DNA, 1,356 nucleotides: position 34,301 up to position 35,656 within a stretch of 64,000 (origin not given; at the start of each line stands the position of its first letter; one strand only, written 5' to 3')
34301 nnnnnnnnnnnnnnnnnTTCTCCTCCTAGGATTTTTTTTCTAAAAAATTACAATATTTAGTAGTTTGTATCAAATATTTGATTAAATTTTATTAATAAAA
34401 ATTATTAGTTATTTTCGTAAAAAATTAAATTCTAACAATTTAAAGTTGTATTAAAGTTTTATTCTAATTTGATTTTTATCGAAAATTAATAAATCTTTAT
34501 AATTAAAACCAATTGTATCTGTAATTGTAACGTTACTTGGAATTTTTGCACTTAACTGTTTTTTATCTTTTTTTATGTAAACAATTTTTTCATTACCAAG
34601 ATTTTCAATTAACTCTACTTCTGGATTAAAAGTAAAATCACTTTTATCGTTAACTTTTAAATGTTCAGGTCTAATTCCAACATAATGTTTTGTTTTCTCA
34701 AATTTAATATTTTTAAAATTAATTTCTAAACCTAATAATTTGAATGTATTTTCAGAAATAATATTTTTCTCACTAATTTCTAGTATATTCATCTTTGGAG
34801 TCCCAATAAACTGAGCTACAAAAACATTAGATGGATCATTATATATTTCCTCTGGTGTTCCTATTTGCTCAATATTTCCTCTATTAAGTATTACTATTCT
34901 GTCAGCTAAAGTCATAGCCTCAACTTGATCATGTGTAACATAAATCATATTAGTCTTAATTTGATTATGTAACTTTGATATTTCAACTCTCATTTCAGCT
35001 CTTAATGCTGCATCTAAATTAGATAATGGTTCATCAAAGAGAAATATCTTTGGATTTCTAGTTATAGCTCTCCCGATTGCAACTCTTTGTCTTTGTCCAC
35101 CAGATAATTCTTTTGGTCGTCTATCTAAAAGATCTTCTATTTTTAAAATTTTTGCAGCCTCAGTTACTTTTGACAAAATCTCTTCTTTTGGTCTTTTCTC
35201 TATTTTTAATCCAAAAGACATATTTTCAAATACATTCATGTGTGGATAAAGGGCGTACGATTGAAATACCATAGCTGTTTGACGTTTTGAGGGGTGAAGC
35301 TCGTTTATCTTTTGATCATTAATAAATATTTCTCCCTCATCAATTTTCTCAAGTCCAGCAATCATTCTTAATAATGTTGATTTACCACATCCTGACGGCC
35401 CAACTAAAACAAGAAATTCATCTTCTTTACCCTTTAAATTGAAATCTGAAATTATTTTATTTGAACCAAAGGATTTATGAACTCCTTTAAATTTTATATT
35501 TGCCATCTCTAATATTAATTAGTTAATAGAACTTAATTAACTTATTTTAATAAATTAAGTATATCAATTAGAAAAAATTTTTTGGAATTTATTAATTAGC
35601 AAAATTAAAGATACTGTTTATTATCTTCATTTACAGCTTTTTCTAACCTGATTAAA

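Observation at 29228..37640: Co-directional locus combining glycosylglycerate synthesis, a sugar ABC importer and a GH63-like hydrolase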

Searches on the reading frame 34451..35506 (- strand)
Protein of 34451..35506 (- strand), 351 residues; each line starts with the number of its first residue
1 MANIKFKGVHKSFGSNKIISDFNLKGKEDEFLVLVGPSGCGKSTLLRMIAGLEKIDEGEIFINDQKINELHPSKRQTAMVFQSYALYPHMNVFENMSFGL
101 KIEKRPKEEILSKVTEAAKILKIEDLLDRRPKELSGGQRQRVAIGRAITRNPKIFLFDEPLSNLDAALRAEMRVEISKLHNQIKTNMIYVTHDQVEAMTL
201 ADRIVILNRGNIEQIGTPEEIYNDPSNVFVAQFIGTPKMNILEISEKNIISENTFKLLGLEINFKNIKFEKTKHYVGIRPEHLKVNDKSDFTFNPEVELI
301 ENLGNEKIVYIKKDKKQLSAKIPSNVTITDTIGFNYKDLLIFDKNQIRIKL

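Call 3: search_protein_families(library=pfam, proteins=[window:34451-35506:-], max_evalue=0.01)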
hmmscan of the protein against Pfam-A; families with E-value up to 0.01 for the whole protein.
window:34451-35506:- (351 aa): 13 families
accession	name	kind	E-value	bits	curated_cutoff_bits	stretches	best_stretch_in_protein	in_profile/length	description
PF00005.33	ABC_tran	-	1.1e-34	120.4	25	1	20-161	2-136/137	ABC transporter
PF02463.25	SMC_N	-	5.7e-05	23.1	40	1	11-199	11-206/220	RecF/RecN/SMC N terminal domain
PF13304.12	AAA_21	-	6.5e-05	23.6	27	0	31-56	1-38/304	AAA domain, putative AbiEii toxin, Type IV TA system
PF03215.21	Rad17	-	7e-05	23.3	23.8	1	24-97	40-113/186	Rad17 P-loop domain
PF20720.3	nSTAND3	-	0.00014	22.1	27.2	1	27-71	15-58/155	Novel STAND NTPase 3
PF01637.24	ATPase_2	-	0.00015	22.1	33.2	1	26-76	17-68/225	ATPase domain predominantly from Archaea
PF03193.22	RsgA_GTPase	-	0.00024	21.4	30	1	29-61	106-138/174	RsgA GTPase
PF13401.12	AAA_22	-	0.00033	21.4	27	1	28-55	4-31/130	AAA domain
PF13173.12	AAA_14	-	0.0012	19.2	27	0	30-69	3-42/129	AAA domain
PF08402.16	TOBE_2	-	0.0015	19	21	1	276-317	1-42/76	TOBE domain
PF20703.3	nSTAND1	-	0.0015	18.7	27.1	1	15-52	19-54/379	Novel STAND NTPase 1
PF24389.1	ORC-CDC6-like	-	0.0053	16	27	1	32-49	35-52/571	ORC-CDC6-like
PF00004.35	AAA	-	0.0057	17.5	21.2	0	33-51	2-20/131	ATPase family associated with various cellular activities (AAA)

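Call 4: search_protein_families(library=ncbifam, proteins=[window:34451-35506:-], max_evalue=0.01)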
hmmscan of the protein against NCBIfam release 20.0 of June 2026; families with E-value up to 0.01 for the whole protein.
window:34451-35506:- (351 aa): 189 families (the best 25 are shown)
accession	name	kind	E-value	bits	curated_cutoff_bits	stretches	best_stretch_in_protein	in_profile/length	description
NF008653.0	PRK11650.1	subfamily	1.5e-138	461.7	432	1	1-345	1-350/357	sn-glycerol-3-phosphate ABC transporter ATP-binding protein UgpC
NF008233.0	PRK11000.1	equivalog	2e-127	425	568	1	1-316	1-321/369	maltose/maltodextrin ABC transporter ATP-binding protein MalK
NF006987.0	PRK09452.1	equivalog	9.8e-101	337.1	482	1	4-287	18-303/378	spermidine/putrescine ABC transporter ATP-binding protein PotA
NF043075.1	MMSYN1_0197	equivalog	1.8e-95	319.8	550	1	4-337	3-332/341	spermidine/putrescine ABC transporter ATP-binding protein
TIGR03265.1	PhnT2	equivalog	2.8e-93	313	457.7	1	3-326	4-324/353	putative 2-aminoethylphosphonate ABC transporter ATP-binding protein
TIGR01187.1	potA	subfamily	8.4e-92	307.7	355.6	1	34-290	1-259/325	polyamine ABC transporter ATP-binding protein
NF040933.2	ABC_arch_GlcV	equivalog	6.7e-91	304.8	450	1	3-290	2-293/357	glucose ABC transporter ATP-binding protein GlcV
NF008513.0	PRK11432.1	equivalog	7.1e-86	288.3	496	1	4-322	7-322/351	ferric ABC transporter ATP-binding protein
TIGR00968.1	3a0106s01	subfamily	5.5e-81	271.6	342.75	1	5-236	2-233/237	sulfate ABC transporter ATP-binding protein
NF040840.2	tungstate_WtpC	equivalog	1.8e-79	267.6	440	1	4-288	2-281/347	tungstate ABC transporter ATP-binding protein WtpC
TIGR03258.1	PhnT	equivalog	2.3e-77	260.4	499.15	1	5-289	10-297/359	2-aminoethylphosphonate ABC transport system ATP-binding subunit PhnT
NF008621.0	PRK11607.1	equivalog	4.5e-76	256.1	613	1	7-321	23-345/377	putrescine ABC transporter ATP-binding subunit PotG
NF008105.0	PRK10851.1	equivalog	2.7e-75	253.3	502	1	3-301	2-298/362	sulfate/thiosulfate ABC transporter ATP-binding protein CysA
TIGR01186.1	proV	subfamily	2.6e-68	230.8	326.6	1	13-239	3-235/363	betaine/proline/choline family ABC transporter ATP-binding protein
TIGR02142.1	modC_ABC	equivalog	9.7e-56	189.5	285.05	1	13-322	9-316/353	molybdenum ABC transporter ATP-binding protein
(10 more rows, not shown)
